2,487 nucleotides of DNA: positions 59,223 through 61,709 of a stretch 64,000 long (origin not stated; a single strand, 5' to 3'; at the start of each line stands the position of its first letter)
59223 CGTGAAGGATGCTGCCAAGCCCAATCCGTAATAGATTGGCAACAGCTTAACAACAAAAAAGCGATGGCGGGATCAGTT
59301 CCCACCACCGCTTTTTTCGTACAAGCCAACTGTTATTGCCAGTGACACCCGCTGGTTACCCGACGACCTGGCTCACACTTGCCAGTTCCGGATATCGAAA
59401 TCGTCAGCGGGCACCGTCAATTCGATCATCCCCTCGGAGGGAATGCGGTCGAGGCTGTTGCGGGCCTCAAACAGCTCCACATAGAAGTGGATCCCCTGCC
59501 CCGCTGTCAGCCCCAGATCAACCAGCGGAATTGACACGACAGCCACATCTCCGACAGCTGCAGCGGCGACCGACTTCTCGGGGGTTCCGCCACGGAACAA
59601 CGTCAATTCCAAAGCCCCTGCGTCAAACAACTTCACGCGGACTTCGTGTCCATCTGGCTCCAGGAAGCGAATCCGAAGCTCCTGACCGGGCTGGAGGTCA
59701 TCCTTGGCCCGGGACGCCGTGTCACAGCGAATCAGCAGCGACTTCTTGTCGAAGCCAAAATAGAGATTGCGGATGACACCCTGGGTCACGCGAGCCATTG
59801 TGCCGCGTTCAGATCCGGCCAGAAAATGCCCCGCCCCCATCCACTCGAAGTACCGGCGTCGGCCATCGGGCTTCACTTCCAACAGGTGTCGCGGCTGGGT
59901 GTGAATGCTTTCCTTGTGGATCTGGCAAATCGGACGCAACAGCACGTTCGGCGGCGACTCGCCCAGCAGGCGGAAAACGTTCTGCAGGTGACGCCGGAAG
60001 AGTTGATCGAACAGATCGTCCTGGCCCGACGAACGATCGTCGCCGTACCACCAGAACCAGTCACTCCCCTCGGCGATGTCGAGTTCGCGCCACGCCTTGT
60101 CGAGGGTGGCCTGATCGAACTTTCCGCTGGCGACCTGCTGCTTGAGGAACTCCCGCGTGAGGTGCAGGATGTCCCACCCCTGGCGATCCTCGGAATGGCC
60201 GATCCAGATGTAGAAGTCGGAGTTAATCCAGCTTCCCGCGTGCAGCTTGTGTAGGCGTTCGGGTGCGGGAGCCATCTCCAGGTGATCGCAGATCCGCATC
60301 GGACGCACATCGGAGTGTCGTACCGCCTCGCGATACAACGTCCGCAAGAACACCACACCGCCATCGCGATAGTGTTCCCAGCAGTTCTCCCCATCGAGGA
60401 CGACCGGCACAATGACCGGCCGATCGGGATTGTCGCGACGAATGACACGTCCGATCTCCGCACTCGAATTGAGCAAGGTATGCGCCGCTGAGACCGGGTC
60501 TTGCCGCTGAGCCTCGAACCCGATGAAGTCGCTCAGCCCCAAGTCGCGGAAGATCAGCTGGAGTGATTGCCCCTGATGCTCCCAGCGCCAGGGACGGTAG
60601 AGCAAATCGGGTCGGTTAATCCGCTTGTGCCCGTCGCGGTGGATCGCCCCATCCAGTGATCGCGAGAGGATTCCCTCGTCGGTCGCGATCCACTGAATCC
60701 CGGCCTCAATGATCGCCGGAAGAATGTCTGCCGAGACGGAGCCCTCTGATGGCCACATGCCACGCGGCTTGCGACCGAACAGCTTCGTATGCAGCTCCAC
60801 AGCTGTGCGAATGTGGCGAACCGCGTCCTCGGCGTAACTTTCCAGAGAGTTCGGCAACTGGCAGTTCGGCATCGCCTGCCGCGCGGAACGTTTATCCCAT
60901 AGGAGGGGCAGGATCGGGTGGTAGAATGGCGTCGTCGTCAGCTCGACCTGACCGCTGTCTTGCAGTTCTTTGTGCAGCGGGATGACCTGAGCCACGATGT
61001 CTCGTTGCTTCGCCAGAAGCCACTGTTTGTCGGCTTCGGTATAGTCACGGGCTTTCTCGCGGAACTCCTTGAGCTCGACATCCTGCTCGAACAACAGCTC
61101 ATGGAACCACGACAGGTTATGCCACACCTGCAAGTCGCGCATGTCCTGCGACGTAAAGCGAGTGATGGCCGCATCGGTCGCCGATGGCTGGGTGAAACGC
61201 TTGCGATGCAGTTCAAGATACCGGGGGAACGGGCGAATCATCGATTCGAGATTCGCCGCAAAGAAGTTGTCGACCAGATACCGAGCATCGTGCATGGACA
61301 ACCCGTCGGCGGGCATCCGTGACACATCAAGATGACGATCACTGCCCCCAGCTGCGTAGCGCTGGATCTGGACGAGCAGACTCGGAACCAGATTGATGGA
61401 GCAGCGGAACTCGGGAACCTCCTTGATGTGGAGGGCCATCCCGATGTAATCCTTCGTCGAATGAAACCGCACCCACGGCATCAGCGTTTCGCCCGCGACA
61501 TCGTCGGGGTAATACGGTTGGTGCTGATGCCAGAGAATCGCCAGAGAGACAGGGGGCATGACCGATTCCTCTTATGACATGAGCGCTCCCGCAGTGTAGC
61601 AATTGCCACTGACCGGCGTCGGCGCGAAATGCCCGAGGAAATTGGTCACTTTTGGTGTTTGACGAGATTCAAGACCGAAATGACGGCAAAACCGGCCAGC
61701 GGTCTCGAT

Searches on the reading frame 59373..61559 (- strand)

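Call 28: search_protein_families(library=pfam, proteins=[window:59373-61559:-], max_evalue=0.0001)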
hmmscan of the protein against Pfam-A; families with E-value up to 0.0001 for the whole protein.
window:59373-61559:- (728 aa): 1 family
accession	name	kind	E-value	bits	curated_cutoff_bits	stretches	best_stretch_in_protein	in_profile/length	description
PF03065.20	Glyco_hydro_57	-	1.4e-53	182.6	21.2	1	7-418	1-270/291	Glycosyl hydrolase family 57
